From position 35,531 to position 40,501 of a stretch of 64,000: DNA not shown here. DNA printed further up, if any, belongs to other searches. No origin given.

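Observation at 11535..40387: A 29-kb three-gene operon that looks like a self-contained cohesin-dockerin surface assembly built around a 7,132-aa protein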

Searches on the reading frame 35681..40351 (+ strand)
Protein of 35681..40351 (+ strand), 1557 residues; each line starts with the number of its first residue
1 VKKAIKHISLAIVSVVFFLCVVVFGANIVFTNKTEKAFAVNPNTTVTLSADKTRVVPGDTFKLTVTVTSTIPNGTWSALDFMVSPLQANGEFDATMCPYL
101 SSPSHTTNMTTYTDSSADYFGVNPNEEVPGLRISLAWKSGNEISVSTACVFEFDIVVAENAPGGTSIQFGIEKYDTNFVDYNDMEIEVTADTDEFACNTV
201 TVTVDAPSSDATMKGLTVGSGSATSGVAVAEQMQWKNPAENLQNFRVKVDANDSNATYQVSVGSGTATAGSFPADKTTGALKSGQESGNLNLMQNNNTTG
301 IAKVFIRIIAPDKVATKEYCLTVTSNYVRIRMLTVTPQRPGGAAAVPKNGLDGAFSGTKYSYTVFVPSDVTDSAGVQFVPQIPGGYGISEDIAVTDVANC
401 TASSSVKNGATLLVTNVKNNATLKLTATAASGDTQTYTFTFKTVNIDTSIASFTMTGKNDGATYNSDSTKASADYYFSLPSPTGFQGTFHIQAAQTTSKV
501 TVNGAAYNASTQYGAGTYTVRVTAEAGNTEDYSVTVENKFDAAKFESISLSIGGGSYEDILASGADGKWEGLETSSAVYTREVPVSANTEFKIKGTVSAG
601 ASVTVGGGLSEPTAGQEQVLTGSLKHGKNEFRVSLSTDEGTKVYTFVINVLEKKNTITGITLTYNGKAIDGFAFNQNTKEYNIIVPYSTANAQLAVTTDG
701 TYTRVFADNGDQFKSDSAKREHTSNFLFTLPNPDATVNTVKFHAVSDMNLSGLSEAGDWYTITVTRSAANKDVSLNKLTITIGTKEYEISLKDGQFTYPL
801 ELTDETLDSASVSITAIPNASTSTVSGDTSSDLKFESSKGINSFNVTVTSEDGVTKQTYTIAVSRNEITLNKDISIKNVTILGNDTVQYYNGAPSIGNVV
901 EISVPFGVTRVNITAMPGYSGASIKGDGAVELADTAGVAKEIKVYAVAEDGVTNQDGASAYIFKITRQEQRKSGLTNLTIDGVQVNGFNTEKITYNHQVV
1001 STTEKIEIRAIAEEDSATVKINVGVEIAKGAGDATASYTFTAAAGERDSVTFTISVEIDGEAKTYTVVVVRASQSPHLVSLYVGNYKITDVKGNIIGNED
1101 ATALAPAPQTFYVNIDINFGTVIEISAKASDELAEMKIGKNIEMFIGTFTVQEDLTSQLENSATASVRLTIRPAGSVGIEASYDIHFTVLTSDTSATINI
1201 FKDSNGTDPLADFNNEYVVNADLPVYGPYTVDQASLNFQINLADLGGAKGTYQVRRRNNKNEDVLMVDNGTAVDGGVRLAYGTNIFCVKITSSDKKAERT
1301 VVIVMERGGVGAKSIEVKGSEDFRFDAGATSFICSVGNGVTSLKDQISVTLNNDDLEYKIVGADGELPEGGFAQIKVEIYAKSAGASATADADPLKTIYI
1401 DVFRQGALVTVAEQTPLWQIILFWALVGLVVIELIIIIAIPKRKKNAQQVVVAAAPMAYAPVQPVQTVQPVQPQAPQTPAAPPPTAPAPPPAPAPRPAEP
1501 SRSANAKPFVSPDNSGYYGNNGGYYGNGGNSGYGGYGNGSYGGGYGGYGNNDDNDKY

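Call 8: search_protein_families(library=pfam, proteins=[window:35681-40351:+], max_evalue=0.1)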
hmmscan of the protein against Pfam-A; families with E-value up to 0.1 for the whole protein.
window:35681-40351:+ (1557 aa): 2 families
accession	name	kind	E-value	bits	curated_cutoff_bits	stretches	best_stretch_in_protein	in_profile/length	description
PF12733.13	Cadherin-like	-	1.1e-20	74.3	24.2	5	975-1071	1-88/89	Cadherin-like beta sandwich domain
PF16492.10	Cadherin_C_2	-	0.0016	19.5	31.5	1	8-40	8-40/85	Cadherin cytoplasmic C-terminal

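Call 16: find_homologous_proteins(query=window:35681-40351:+)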
Query window:35681-40351:+ (1557 aa): 17 proteins with E <= 0.001 among 8000 candidates.
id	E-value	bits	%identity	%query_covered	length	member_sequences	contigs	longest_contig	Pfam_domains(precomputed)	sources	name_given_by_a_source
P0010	0.0e+0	3418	100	100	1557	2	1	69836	PF12733.14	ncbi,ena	-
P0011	0.0e+0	3158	93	97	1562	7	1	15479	PF12733.14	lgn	-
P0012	0.0e+0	2737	82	97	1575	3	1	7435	PF12733.14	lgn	-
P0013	0.0e+0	2620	79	97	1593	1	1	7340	PF12733.14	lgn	-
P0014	0.0e+0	2572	76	97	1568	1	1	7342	PF12733.14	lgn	-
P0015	0.0e+0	2044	63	97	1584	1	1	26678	PF12733.14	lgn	-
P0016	1.5e-36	144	26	39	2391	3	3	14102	PF12733.14,PF16410.11,PF00404.25,PF14873.12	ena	-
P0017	4.9e-36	142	24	46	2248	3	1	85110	PF12733.14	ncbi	-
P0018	1.1e-28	118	23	36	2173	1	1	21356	PF12733.14,PF00404.25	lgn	-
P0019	4.2e-24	103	24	42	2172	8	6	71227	PF12733.14,PF00404.25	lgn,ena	-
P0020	4.7e-20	89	24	46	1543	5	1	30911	PF12733.14,PF16410.11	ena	-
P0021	6.8e-17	79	26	40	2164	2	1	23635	PF12733.14,PF00404.25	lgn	-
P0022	2.7e-16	77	25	57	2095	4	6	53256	PF12733.14,PF00404.25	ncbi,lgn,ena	-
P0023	4.0e-14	69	25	57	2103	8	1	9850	PF12733.14,PF00404.25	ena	-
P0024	9.5e-11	58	30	20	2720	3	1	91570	PF12733.14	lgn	-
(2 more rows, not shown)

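Call 23: find_encoding_contigs(protein=P0010, flank=10000, max_places=4)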
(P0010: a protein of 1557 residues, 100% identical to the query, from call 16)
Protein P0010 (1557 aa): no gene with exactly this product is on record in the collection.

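Call 36: list_cluster_members(proteins=[P0010, P0001, P0004, P0009])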
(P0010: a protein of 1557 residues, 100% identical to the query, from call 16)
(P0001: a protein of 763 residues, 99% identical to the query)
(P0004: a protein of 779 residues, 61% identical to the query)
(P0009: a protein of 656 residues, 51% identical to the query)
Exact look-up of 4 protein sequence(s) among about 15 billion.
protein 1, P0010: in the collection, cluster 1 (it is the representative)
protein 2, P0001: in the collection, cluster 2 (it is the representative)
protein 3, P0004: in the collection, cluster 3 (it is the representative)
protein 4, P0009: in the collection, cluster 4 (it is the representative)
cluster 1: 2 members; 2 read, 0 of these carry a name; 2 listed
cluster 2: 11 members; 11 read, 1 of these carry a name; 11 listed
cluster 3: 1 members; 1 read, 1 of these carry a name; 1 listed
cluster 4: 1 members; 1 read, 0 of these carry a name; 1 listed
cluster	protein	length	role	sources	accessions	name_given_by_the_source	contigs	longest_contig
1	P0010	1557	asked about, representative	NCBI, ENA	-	-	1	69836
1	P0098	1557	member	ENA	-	-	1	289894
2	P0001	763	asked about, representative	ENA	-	-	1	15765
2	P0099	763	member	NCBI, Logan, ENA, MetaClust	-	\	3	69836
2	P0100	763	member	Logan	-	-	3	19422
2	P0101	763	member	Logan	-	-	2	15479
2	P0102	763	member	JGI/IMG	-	-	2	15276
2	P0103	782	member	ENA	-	-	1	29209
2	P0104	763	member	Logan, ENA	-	-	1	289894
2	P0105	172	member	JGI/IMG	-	-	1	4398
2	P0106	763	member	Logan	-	-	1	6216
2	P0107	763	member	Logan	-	-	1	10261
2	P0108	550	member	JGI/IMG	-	-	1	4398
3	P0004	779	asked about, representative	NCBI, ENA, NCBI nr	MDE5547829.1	MAG: hypothetical protein K2J30_02400 [Clostridia bacterium] | hypothetical protein [Clostridia bacterium]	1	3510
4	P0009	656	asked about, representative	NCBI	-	-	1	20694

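Call 63: search_protein_families(library=ncbifam, proteins=[window:35681-40351:+], max_evalue=1)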
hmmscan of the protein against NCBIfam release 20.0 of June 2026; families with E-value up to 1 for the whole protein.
window:35681-40351:+ (1557 aa): 2 families
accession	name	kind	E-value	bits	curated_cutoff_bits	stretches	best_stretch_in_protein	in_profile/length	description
NF040486.1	SrfA_fam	subfamily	0.015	14.7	150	1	1413-1505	220-313/438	SrfA family protein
NF033218.1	anchor_AmaP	equivalog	0.51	10.1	55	0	1414-1451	42-79/166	alkaline shock response membrane anchor protein AmaP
